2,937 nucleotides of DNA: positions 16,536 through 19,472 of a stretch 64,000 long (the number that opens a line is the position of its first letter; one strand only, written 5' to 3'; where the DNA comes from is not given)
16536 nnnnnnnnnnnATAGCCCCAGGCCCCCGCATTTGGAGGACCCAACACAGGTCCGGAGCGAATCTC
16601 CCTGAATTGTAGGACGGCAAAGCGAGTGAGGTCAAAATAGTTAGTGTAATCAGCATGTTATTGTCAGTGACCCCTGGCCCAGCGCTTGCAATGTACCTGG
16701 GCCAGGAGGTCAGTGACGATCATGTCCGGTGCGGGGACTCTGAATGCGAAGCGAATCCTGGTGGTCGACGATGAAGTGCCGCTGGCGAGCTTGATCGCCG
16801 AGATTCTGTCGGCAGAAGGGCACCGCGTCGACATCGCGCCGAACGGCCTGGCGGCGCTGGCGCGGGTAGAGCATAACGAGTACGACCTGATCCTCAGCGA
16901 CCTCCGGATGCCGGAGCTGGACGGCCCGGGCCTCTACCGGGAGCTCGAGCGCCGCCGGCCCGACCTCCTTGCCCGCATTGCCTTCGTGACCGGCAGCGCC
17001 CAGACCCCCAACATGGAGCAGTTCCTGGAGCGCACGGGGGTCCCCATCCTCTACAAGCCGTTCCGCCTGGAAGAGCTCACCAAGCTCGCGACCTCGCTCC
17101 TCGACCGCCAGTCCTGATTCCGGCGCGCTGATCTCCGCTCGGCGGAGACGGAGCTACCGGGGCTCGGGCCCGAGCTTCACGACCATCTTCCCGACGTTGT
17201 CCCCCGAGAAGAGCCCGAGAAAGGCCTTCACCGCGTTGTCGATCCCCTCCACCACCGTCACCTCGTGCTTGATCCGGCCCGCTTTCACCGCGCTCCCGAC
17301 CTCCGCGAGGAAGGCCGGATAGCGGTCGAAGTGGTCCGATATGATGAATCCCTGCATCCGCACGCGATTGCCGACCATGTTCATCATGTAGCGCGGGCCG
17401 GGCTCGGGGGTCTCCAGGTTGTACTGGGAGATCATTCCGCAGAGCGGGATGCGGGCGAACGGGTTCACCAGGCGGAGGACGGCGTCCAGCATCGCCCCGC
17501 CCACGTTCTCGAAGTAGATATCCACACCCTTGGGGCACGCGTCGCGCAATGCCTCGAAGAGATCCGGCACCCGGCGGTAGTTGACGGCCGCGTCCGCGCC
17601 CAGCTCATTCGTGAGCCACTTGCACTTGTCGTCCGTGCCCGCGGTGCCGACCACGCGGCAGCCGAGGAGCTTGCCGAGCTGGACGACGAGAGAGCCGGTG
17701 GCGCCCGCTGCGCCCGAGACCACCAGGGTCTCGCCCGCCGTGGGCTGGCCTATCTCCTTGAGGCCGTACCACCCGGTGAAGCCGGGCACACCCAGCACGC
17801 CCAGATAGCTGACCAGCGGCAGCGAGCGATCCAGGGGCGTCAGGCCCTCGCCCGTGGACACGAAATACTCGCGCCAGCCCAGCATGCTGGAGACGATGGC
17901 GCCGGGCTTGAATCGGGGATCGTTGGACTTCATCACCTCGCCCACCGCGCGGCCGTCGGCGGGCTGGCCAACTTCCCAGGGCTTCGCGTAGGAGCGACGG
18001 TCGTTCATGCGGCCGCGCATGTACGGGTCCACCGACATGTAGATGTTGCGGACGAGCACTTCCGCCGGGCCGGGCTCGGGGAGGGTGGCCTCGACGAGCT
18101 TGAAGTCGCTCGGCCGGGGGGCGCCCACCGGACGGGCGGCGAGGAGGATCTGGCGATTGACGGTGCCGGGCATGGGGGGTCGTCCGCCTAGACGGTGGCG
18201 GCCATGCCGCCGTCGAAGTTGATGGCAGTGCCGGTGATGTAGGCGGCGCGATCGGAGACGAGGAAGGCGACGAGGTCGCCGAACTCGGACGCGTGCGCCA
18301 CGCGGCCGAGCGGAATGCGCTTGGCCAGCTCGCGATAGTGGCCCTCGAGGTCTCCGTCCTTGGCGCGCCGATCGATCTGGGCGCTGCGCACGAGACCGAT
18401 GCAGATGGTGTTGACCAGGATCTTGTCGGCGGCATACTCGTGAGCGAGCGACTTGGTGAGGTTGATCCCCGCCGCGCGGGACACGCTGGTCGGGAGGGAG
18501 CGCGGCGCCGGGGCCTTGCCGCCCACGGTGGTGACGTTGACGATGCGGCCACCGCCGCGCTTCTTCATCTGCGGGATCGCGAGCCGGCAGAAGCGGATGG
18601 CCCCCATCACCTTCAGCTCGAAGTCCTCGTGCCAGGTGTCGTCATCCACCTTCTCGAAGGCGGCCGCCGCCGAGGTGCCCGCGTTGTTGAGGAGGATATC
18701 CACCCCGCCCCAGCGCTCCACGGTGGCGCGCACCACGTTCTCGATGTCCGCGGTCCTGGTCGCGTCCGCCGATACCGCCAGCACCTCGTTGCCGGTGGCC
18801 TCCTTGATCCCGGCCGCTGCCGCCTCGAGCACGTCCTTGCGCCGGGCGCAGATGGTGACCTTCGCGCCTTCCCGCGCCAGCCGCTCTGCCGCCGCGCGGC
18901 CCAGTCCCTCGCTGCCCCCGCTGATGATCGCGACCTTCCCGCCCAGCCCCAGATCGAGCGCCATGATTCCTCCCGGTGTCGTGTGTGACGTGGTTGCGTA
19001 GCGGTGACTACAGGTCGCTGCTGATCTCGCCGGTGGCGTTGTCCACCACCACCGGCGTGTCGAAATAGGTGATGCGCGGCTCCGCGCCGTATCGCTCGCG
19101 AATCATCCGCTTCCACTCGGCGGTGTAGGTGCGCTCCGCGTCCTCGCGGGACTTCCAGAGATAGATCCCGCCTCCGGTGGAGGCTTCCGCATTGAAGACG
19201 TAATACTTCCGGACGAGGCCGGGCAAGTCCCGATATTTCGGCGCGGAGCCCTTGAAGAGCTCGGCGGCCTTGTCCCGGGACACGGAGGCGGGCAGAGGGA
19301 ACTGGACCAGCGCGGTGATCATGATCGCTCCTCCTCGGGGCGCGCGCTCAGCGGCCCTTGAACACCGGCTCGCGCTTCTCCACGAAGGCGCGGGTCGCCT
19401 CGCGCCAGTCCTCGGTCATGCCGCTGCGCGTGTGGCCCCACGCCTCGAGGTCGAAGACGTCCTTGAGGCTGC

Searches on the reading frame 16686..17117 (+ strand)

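Call 61: search_protein_families(library=pfam, proteins=[window:16686-17117:+], max_evalue=0.00001)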
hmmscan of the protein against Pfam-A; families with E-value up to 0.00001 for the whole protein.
window:16686-17117:+ (143 aa): 1 family
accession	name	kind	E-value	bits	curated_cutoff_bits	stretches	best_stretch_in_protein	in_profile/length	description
PF00072.30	Response_reg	-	5.4e-22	78.5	30.2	1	24-134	1-109/111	Response regulator receiver domain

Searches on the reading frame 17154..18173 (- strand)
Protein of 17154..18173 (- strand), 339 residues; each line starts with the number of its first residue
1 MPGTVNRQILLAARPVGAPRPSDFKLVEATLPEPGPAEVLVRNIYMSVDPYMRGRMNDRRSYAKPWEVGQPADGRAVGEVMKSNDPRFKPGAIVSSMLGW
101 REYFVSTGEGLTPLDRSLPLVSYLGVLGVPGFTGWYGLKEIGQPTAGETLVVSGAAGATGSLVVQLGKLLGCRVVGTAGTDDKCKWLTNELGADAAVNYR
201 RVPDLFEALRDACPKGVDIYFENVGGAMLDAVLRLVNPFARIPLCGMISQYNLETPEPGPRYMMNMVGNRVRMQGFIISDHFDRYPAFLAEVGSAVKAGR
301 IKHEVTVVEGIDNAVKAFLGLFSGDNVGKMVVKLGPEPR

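Call 61: search_protein_families(library=pfam, proteins=[window:17154-18173:-], max_evalue=0.00001)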
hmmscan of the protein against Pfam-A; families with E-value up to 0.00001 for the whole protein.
window:17154-18173:- (339 aa): 3 families
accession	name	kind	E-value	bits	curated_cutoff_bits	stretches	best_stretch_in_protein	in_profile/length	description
PF16884.10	ADH_N_2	-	9.6e-41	138.5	31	1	7-113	1-107/108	N-terminal domain of oxidoreductase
PF00107.32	ADH_zinc_N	-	2.2e-21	76.6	31.8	1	159-291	2-126/129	Zinc-binding dehydrogenase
PF13602.12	ADH_zinc_N_2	-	4.1e-11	44.4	27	1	191-332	1-134/134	Zinc-binding dehydrogenase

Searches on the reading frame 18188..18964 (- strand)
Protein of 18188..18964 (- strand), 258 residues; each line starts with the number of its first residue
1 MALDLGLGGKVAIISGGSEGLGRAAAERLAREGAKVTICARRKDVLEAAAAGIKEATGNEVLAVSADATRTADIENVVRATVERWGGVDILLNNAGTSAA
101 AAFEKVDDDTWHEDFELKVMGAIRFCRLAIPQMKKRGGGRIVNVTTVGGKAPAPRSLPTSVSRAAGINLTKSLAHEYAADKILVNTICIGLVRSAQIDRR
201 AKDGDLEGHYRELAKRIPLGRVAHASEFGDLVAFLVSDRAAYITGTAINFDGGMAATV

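Call 61: search_protein_families(library=pfam, proteins=[window:18188-18964:-], max_evalue=0.00001)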
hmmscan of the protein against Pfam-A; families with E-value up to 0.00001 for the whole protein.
window:18188-18964:- (258 aa): 3 families
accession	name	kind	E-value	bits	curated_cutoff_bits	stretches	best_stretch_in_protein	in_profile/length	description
PF13561.12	adh_short_C2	-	4.2e-52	177.5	27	1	19-254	6-235/236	Enoyl-(Acyl carrier protein) reductase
PF00106.31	adh_short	-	1e-48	165.8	26.6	1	10-195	1-185/195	short chain dehydrogenase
PF08659.16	KR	-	5e-13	49.8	22.6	1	12-125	3-119/180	KR domain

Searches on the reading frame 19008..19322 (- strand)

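Call 61: search_protein_families(library=pfam, proteins=[window:19008-19322:-], max_evalue=0.00001)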
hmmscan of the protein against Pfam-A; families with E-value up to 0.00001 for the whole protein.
window:19008-19322:- (104 aa): 1 family
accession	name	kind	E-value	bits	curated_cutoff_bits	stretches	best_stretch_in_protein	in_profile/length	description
PF08803.17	ydhR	-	1.2e-07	32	27.1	1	7-74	5-70/96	Putative mono-oxygenase ydhR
